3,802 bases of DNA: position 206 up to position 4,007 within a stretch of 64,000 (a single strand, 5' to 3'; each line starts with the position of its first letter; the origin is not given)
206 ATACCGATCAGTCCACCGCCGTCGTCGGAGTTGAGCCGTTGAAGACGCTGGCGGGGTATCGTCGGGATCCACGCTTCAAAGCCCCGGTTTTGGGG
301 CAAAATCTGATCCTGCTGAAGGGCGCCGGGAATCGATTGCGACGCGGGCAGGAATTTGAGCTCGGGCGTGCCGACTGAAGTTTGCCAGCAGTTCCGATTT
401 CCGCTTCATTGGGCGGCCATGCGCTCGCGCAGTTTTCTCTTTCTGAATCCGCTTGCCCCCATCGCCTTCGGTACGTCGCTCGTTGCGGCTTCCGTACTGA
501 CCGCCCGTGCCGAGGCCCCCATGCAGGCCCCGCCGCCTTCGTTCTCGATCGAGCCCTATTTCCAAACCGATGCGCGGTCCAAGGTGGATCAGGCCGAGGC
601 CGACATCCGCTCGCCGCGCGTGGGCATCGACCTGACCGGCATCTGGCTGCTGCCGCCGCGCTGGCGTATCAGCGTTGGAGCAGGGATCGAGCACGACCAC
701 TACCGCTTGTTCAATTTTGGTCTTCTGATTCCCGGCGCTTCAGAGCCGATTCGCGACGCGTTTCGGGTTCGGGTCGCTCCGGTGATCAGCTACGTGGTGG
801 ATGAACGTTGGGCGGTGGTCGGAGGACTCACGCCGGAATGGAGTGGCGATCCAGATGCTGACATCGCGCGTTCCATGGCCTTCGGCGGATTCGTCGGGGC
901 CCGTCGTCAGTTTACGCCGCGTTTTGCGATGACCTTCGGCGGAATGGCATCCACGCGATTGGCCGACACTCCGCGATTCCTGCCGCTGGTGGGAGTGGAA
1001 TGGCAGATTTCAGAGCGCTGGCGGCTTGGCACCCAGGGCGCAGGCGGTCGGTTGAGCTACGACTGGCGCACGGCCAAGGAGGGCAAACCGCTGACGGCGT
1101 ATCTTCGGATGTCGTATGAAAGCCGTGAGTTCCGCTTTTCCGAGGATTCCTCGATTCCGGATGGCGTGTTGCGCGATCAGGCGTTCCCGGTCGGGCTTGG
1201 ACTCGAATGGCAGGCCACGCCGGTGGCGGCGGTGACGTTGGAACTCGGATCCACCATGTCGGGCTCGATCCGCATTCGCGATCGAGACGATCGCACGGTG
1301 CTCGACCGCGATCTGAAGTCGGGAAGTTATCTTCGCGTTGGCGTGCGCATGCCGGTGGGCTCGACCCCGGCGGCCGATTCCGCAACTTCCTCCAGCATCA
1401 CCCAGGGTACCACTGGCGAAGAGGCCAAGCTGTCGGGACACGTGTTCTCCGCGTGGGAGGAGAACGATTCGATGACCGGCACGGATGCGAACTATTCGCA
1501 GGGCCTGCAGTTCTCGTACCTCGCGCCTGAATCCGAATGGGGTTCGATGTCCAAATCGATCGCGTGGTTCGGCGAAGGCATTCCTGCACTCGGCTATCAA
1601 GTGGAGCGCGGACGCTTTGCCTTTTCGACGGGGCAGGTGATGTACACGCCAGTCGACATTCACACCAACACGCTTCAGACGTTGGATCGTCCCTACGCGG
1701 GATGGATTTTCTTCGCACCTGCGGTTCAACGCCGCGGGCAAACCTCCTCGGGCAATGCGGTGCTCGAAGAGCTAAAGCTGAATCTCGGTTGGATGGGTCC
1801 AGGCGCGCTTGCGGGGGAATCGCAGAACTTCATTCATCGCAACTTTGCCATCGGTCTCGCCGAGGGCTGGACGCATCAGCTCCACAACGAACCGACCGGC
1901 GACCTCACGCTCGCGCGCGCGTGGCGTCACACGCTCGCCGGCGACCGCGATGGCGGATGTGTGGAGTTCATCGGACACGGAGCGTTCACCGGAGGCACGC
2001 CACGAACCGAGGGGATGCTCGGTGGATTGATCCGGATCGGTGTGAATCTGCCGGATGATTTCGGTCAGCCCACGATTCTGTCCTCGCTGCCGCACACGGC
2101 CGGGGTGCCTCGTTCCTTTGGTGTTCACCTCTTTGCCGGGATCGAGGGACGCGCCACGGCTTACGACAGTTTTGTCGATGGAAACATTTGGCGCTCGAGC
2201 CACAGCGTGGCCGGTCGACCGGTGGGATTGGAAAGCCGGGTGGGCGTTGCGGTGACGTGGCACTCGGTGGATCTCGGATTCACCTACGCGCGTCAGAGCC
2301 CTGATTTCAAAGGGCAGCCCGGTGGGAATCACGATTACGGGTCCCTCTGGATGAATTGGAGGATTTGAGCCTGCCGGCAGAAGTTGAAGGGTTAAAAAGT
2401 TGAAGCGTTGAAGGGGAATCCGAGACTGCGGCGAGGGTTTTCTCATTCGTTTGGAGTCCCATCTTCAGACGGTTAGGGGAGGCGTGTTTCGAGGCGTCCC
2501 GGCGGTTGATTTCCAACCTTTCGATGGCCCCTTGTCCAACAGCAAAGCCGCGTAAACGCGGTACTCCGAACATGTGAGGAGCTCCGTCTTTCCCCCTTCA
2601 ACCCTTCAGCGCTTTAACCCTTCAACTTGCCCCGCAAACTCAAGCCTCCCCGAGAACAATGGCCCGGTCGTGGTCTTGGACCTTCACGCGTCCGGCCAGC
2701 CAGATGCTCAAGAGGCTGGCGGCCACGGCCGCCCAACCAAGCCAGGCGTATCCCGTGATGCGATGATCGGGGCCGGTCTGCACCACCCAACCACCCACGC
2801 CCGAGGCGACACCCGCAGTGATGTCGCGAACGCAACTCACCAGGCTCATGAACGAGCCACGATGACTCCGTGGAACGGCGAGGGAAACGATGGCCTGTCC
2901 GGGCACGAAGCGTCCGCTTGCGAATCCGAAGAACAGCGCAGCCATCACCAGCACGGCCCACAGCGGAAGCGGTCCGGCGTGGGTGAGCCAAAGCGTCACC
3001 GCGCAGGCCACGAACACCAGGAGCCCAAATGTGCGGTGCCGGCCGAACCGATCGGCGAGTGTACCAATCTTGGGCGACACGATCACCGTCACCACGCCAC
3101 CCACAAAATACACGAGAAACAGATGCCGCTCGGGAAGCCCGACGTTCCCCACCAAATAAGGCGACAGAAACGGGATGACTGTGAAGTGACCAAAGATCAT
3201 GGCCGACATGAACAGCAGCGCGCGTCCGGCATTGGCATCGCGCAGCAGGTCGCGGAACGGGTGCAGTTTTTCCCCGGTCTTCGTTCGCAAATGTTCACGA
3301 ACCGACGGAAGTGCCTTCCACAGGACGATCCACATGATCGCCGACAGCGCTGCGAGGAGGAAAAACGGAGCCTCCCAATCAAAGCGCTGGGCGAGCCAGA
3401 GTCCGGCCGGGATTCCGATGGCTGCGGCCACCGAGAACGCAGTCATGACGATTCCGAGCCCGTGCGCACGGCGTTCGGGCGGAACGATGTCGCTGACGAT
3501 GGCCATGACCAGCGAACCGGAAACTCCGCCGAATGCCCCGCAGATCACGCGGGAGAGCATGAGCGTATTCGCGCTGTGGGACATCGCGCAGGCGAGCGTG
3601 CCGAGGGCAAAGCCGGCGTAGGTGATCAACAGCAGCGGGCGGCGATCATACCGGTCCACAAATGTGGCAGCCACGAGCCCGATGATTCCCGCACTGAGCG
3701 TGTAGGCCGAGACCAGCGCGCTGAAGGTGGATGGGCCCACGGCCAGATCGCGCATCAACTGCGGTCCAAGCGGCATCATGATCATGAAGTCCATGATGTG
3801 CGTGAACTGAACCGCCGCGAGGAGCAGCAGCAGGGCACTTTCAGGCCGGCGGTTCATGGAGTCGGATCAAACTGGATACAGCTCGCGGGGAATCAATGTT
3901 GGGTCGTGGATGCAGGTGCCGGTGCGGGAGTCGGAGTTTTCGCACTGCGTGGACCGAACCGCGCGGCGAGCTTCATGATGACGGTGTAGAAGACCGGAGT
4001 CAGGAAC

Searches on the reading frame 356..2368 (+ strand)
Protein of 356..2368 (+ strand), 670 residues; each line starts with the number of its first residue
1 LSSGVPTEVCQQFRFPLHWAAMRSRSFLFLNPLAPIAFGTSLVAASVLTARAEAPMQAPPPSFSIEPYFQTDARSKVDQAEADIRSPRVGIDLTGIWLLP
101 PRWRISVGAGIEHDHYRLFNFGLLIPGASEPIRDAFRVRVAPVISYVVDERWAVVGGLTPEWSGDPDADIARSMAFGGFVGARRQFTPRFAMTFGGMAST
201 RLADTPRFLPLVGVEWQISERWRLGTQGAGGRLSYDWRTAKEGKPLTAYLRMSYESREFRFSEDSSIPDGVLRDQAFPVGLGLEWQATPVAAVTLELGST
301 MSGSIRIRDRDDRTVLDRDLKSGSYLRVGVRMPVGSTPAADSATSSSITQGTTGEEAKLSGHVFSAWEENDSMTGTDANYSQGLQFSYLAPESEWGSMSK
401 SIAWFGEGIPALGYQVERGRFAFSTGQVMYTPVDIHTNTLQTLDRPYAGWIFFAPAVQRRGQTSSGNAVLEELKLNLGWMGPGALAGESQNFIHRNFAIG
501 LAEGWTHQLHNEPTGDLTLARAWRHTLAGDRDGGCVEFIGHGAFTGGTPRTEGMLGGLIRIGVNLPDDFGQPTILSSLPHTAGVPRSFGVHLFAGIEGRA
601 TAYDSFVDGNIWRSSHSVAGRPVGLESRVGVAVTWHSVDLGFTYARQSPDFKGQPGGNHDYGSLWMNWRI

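Call 36: search_protein_families(library=pfam, proteins=[window:356-2368:+], max_evalue=0.001)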
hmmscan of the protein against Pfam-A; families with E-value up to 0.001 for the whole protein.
window:356-2368:+ (670 aa): 2 families
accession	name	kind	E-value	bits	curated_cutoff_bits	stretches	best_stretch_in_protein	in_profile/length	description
PF09982.15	LpxR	-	3.8e-70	236.8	26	1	359-669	18-322/323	Outer membrane protein LpxR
PF19783.5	DUF6268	-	4.9e-05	22.9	22.8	1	178-329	125-275/279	Domain of unknown function (DUF6268)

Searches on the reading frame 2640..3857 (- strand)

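Call 36: search_protein_families(library=pfam, proteins=[window:2640-3857:-], max_evalue=0.001)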
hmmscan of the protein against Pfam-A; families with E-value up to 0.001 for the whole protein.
window:2640-3857:- (405 aa): 4 families
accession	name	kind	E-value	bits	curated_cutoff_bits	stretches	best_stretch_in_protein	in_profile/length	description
PF07690.21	MFS_1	-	1.4e-59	202.2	33.4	2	13-314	1-308/347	Major Facilitator Superfamily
PF00083.30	Sugar_tr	-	5.2e-15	55.7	22.3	2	44-181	47-190/452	Sugar (and other) transporter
PF06609.19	TRI12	-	1.2e-06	27.7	23.2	1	40-193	74-228/599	Fungal trichothecene efflux pump (TRI12)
PF06779.20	MFS_4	-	0.00026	20.9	26.3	1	20-171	204-354/364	Uncharacterised MFS-type transporter YbfB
